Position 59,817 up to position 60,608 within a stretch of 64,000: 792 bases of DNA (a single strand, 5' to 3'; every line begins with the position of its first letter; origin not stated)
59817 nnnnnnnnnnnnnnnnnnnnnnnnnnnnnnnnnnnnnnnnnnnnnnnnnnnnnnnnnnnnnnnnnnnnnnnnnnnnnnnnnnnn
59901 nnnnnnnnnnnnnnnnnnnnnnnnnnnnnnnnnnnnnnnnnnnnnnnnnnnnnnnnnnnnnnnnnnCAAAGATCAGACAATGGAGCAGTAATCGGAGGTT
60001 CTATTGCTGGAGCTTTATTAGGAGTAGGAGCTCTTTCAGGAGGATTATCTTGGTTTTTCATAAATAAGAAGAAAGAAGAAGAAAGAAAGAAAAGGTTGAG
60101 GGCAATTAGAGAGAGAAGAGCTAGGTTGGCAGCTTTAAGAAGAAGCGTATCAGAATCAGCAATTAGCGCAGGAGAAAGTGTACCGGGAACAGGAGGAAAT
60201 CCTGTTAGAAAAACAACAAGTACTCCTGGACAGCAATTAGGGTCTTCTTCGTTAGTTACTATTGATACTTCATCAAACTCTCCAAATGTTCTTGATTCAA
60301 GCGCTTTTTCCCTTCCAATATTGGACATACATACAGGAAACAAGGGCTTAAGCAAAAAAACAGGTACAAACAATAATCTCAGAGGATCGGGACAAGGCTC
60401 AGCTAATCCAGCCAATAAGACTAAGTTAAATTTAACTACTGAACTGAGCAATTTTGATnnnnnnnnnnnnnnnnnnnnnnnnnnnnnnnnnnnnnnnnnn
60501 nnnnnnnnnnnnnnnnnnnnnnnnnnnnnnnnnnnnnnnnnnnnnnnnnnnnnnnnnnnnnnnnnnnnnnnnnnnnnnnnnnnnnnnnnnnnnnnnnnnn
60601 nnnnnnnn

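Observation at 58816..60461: Mucin-like type-I surface glycoprotein whose transmembrane anchor is on a second exon after a 53-nt intron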

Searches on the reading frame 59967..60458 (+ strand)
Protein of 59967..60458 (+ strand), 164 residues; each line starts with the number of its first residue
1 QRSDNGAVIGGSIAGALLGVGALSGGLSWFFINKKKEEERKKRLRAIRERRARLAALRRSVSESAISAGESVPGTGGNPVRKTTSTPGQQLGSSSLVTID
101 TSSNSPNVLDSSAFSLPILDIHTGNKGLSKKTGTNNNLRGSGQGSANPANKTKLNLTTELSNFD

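Call 36: find_homologous_proteins(query=window:59967-60458:+, max_evalue=0.01)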
Query window:59967-60458:+ (164 aa): 4 proteins with E <= 0.01 among 931 candidates.
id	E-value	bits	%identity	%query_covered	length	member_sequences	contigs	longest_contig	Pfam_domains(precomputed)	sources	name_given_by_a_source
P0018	1.0e-63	232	98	74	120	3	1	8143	-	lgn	-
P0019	2.7e-54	201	87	74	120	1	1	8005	-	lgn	-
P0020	1.0e-40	157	56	96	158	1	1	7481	-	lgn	-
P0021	8.0e-32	128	49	96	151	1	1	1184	-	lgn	-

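Call 38: find_encoding_contigs(protein=P0020, flank=6000, max_places=3)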
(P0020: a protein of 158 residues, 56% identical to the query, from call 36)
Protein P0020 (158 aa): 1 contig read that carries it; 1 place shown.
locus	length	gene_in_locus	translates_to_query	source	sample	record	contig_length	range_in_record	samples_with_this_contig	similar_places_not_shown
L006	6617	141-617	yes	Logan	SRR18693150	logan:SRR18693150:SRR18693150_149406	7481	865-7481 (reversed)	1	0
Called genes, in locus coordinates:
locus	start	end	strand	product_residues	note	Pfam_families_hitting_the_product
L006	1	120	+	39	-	?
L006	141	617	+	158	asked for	-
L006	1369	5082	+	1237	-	PF00240:ubiquitin (faint), PF11976:Rad60-SLD (faint)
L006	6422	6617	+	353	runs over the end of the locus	?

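Call 47: search_protein_representatives(alignment_id=A2)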
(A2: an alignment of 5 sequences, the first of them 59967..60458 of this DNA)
Query: 5 sequences, 156 profile positions. Proteins with E-value up to 0.001 (for the whole library): 10; up to 1e-10: 8; up to 1e-30: 7. The best 10 are listed.
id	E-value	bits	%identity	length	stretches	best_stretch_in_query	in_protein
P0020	4.4e-74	263.8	-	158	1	1-156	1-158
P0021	2.8e-68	245.0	-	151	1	1-156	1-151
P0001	2.3e-58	212.8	-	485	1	1-156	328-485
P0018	3.8e-57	208.8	-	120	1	37-156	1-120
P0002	4.2e-47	176.2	-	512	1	1-155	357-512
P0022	8.7e-34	132.9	-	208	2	1-143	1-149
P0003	4.1e-32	127.5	-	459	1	1-156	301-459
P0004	4.1e-30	121.0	-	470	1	1-118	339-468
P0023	2.1e-04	37.4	-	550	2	1-128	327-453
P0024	6.4e-04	35.9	-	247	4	17-54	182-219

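Call 50: find_encoding_contigs(protein=P0023, flank=6000, max_places=3)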
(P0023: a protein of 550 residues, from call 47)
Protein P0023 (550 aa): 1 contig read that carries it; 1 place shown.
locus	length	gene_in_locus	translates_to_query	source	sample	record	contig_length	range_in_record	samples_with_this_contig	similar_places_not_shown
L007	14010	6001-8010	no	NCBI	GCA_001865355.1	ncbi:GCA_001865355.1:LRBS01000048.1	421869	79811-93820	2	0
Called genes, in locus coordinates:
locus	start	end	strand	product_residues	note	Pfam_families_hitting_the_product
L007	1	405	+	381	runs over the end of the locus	PF00899:ThiF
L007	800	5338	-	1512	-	-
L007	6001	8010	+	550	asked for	-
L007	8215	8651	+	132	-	-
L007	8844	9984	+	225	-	PF00464:SHMT (weak)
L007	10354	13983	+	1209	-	PF00240:ubiquitin (faint), PF11976:Rad60-SLD (faint)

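Call 51: find_encoding_contigs(protein=P0022, flank=6000, max_places=3)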
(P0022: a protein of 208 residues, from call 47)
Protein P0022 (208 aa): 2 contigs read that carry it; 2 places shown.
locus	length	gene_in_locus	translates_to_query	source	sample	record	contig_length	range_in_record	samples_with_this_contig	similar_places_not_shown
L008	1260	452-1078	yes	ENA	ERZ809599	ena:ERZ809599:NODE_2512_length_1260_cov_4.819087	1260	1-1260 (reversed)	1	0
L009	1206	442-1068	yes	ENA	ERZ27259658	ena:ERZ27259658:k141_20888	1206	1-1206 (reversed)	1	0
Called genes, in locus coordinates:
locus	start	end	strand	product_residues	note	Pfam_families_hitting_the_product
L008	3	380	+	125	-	?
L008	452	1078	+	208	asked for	-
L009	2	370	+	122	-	?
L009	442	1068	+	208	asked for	-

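Call 84: search_solved_structures(query=A2, max_evalue=1)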
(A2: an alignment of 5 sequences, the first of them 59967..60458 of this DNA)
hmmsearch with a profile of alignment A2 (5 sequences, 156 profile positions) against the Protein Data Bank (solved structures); distinct sequences matched with E-value up to 1: 4.
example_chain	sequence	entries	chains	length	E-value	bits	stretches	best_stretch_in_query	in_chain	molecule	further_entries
6q1i_A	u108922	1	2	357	0.43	13.6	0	69-104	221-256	Endoglucanase A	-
6gsm_M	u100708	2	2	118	0.46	13.5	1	38-109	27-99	40S ribosomal protein S12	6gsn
5it7_M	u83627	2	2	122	0.5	13.4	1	39-109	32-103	40S ribosomal protein S12 | Ribosomal protein eS12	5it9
3j80_M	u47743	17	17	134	0.63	13.1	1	39-109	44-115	eS12 | 40S ribosomal protein S12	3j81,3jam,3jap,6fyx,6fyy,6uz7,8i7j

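Call 87: list_cluster_members(proteins=[P0023, P0018, P0019, P0021])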
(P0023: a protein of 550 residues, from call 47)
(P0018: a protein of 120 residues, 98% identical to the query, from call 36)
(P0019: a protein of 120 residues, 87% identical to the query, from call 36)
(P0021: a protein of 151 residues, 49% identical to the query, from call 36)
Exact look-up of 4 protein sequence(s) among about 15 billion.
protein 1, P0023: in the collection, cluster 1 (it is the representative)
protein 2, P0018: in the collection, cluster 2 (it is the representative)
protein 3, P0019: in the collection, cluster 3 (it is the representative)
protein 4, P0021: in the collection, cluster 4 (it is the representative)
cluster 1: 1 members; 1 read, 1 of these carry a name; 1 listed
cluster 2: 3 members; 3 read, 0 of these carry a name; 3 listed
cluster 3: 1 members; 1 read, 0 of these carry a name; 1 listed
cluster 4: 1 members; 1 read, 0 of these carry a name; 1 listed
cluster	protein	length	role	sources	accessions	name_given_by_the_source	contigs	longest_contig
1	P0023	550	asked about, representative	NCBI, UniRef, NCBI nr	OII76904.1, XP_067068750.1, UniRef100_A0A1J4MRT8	hypothetical protein cand_022470 [Cryptosporidium andersoni] | Uncharacterized protein n=1 Tax=Cryptosporidium andersoni TaxID=117008 ...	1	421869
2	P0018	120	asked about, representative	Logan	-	-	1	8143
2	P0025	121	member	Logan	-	-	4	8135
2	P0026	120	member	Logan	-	-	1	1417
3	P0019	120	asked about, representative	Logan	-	-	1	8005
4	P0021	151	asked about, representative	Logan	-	-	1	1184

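Call 94: find_encoding_contigs(protein=P0019, flank=3000, max_places=2)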
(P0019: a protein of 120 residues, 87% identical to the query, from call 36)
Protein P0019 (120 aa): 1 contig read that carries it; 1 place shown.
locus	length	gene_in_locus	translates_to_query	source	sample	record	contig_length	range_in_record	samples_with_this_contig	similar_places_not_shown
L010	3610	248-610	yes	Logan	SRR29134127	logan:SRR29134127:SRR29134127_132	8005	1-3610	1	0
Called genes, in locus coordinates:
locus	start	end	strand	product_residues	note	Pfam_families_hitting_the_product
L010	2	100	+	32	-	?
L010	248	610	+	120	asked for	-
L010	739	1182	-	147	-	-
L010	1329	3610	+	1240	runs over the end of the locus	PF00240:ubiquitin (faint), PF11976:Rad60-SLD (faint)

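Call 95: find_encoding_contigs(protein=P0018, flank=3000, max_places=2)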
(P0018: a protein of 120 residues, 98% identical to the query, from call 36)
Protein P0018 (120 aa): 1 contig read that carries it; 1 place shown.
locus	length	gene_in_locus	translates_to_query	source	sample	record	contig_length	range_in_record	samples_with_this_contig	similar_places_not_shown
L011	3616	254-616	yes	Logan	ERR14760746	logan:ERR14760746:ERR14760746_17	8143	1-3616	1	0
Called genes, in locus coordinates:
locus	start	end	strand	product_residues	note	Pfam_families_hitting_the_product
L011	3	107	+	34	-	?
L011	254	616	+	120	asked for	-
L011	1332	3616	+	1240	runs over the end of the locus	PF00240:ubiquitin (faint), PF11976:Rad60-SLD (faint)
